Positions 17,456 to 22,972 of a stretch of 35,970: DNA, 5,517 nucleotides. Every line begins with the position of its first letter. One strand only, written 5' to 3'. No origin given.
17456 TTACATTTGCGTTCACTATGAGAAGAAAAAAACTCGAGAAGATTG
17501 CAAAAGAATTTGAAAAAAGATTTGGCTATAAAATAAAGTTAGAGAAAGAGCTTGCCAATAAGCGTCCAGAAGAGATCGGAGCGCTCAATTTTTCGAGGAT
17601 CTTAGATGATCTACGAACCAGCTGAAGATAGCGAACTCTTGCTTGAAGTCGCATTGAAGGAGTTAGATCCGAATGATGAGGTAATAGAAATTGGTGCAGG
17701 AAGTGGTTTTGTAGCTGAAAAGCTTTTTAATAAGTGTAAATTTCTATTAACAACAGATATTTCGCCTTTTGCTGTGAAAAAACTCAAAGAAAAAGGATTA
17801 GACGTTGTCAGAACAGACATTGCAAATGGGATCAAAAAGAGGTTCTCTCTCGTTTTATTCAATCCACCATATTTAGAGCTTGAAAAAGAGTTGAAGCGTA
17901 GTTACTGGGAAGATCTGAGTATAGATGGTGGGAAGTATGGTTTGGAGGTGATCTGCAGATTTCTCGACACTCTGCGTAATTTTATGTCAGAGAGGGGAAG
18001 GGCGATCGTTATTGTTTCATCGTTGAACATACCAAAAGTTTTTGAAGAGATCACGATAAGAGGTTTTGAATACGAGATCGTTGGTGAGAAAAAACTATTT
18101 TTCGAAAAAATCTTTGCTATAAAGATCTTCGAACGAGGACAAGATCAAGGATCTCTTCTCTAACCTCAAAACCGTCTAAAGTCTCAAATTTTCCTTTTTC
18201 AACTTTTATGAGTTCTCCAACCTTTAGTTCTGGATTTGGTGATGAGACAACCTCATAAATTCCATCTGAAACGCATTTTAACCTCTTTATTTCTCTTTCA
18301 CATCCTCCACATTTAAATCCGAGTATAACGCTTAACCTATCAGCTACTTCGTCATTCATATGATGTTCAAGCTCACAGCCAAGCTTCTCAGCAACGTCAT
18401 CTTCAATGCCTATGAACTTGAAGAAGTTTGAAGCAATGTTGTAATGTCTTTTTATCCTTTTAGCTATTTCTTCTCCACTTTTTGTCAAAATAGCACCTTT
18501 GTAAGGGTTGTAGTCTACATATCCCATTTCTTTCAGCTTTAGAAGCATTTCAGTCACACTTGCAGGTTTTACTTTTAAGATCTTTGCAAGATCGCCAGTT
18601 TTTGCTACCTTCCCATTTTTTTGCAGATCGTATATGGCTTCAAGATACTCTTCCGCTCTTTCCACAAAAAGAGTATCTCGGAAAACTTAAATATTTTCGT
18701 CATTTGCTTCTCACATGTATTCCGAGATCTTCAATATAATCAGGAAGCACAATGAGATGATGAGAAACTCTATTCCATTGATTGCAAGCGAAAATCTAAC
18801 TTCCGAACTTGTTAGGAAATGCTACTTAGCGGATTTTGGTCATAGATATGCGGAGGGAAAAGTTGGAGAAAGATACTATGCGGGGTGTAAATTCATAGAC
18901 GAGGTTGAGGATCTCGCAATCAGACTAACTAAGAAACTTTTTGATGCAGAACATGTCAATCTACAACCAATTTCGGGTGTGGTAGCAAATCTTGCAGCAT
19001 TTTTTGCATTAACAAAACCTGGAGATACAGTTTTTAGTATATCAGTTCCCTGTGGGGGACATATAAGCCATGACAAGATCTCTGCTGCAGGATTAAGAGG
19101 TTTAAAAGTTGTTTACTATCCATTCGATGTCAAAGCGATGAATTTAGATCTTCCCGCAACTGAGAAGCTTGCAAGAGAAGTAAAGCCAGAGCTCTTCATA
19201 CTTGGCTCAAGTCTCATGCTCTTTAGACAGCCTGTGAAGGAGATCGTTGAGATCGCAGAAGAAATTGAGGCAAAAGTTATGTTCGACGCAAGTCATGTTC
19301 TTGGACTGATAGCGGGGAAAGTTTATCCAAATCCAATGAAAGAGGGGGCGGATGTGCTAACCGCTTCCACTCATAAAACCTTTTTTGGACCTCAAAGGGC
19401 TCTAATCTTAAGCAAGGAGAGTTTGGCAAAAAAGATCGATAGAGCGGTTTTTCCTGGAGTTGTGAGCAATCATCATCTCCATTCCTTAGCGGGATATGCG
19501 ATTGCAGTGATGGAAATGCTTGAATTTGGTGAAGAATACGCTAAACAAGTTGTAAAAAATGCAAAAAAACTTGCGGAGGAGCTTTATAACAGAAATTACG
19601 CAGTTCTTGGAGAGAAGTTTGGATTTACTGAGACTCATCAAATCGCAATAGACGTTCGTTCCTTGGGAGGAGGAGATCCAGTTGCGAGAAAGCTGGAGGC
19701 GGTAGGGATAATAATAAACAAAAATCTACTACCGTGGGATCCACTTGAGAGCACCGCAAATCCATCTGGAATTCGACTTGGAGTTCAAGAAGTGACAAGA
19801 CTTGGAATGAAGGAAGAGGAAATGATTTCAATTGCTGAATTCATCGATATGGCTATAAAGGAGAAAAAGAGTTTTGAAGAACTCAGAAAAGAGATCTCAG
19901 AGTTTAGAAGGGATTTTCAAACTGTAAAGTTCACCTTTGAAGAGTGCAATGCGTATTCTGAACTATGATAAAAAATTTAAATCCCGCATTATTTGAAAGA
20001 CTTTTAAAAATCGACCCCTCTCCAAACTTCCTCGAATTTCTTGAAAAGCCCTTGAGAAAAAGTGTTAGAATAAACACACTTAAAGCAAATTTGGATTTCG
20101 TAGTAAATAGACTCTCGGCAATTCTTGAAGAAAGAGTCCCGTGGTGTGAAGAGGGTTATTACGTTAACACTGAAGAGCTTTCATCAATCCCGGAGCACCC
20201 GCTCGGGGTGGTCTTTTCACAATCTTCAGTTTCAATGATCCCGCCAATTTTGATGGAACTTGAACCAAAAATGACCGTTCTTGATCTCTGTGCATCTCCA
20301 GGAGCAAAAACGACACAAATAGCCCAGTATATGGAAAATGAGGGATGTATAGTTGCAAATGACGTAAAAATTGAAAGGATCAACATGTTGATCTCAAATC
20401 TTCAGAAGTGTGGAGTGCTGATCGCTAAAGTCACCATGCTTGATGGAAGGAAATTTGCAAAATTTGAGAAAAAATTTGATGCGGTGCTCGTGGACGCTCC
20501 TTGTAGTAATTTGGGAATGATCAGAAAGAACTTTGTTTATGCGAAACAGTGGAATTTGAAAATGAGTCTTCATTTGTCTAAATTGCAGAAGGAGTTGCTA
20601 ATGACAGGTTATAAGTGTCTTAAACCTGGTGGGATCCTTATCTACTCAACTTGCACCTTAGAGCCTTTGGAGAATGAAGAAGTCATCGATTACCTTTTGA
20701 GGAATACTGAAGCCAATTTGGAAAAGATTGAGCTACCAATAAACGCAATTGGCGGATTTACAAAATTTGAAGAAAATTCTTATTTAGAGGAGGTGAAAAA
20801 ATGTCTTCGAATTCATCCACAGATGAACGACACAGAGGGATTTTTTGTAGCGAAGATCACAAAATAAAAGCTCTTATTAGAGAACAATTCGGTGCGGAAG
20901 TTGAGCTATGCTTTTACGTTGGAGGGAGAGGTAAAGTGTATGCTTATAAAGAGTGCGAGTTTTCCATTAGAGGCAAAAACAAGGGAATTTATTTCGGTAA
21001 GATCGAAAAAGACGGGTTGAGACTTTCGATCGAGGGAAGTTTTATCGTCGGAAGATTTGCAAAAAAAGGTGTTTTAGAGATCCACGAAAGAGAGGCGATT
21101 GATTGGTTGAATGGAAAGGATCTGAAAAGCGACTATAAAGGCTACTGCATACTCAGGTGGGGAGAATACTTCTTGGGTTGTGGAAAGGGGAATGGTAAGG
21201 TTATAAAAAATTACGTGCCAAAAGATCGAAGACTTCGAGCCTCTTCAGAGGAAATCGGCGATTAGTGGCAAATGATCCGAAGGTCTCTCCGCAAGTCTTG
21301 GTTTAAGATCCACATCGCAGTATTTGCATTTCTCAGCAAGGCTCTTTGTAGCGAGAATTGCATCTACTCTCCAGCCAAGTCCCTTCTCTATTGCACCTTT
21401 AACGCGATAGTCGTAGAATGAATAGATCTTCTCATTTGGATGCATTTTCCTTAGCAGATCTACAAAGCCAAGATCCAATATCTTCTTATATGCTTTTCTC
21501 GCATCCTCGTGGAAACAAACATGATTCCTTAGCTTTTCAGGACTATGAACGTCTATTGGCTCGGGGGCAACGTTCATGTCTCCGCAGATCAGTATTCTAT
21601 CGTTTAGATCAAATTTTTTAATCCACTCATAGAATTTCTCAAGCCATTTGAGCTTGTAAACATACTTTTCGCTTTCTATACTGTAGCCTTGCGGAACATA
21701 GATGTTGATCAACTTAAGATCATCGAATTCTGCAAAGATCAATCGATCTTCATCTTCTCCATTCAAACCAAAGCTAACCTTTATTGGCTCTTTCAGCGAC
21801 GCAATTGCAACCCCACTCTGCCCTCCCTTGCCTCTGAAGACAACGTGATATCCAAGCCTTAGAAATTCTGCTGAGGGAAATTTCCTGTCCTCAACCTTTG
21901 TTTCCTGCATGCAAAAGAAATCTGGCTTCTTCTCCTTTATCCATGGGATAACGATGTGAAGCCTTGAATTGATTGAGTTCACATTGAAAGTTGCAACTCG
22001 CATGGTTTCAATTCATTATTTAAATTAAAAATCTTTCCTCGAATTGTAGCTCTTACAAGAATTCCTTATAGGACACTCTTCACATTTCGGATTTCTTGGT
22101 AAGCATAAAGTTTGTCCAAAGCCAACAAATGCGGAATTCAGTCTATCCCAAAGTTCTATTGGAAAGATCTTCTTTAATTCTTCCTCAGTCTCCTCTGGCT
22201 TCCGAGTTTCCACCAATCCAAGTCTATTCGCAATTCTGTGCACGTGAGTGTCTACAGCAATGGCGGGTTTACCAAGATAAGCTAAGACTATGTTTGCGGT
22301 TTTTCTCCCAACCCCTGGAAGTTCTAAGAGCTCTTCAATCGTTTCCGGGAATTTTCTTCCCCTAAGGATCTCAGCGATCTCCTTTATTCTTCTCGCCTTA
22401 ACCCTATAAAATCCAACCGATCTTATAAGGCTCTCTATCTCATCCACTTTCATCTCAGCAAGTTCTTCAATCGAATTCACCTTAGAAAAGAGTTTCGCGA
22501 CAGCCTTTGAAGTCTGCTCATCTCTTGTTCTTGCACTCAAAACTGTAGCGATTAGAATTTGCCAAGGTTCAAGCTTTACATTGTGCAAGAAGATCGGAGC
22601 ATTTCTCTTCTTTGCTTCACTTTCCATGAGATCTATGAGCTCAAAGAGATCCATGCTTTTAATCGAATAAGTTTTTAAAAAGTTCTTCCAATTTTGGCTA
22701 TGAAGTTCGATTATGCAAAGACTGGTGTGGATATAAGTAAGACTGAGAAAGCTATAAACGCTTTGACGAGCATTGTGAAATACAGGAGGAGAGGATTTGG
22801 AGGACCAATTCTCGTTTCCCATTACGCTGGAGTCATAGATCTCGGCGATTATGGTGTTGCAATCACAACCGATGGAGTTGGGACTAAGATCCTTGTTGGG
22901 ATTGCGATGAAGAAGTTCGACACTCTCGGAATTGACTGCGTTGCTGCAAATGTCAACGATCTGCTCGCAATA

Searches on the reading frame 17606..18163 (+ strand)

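Call 39: search_protein_families(library=pfam, proteins=[window:17606-18163:+], max_evalue=0.00001)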
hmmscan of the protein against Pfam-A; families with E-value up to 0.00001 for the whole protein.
window:17606-18163:+ (185 aa): 1 family
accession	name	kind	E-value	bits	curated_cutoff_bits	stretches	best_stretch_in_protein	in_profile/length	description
PF05175.20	MTS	-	2.1e-06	27.9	23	1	9-93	20-112/170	Methyltransferase small domain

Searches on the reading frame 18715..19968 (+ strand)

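Call 39: search_protein_families(library=pfam, proteins=[window:18715-19968:+], max_evalue=0.00001)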
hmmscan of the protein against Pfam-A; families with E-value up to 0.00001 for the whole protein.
window:18715-19968:+ (417 aa): 2 families
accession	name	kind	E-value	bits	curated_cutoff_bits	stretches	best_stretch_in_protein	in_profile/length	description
PF00464.25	SHMT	-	1e-80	271.7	27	1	3-377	6-399/399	Serine hydroxymethyltransferase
PF00155.27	Aminotran_1_2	-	3.9e-08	33.3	19.7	1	61-303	44-303/361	Aminotransferase class I and II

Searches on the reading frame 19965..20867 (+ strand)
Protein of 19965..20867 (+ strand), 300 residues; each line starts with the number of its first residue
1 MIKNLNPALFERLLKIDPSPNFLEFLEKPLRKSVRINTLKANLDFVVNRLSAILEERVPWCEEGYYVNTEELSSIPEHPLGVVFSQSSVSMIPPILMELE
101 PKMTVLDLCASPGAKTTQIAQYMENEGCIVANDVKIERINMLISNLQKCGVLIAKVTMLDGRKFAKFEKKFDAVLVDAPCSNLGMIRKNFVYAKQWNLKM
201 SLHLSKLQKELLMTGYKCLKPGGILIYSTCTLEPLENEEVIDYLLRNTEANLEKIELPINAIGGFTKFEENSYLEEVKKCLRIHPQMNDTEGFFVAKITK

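Call 39: search_protein_families(library=pfam, proteins=[window:19965-20867:+], max_evalue=0.00001)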
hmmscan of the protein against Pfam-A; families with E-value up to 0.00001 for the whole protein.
window:19965-20867:+ (300 aa): 4 families
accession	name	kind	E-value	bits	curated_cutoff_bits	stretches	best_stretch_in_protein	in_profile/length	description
PF01189.24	Methyltr_RsmB-F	-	1.3e-48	165.7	27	1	95-298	2-198/199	16S rRNA methyltransferase RsmB/F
PF17125.10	Methyltr_RsmF_N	-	2.7e-12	47.4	34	1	18-87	16-85/86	N-terminal domain of 16S rRNA methyltransferase RsmF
PF01728.25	FtsJ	-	2.3e-07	31.4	24.1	1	99-231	19-141/181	FtsJ-like methyltransferase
PF13847.12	Methyltransf_31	-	2.8e-06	27.5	27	1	100-250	2-127/145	Methyltransferase domain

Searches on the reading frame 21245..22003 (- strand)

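Call 39: search_protein_families(library=pfam, proteins=[window:21245-22003:-], max_evalue=0.00001)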
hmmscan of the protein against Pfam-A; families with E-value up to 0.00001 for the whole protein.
window:21245-22003:- (252 aa): 1 family
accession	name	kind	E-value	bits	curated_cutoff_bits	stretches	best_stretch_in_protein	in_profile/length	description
PF03372.29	Exo_endo_phos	-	2.3e-22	80.3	24.5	1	4-244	1-225/225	Endonuclease/Exonuclease/phosphatase family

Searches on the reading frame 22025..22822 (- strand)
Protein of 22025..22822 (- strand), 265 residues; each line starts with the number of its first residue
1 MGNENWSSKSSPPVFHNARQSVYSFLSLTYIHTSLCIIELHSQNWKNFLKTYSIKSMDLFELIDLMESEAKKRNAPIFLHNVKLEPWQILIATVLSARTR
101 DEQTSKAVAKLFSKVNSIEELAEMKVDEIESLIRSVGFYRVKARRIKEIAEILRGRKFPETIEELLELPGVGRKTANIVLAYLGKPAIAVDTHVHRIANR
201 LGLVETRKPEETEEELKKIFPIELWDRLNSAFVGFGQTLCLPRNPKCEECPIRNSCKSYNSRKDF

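Call 39: search_protein_families(library=pfam, proteins=[window:22025-22822:-], max_evalue=0.00001)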
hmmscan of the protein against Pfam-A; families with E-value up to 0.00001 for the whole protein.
window:22025-22822:- (265 aa): 3 families
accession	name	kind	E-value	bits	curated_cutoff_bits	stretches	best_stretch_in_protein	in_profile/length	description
PF00730.31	HhH-GPD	-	1.1e-28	100.1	26.2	1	91-221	1-107/108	HhH-GPD superfamily base excision DNA repair protein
PF00633.29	HHH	-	3.8e-08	33.2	24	1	156-182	4-30/30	Helix-hairpin-helix motif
PF14520.12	HHH_5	-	4.1e-06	27.6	27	0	146-176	23-48/57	Helix-hairpin-helix domain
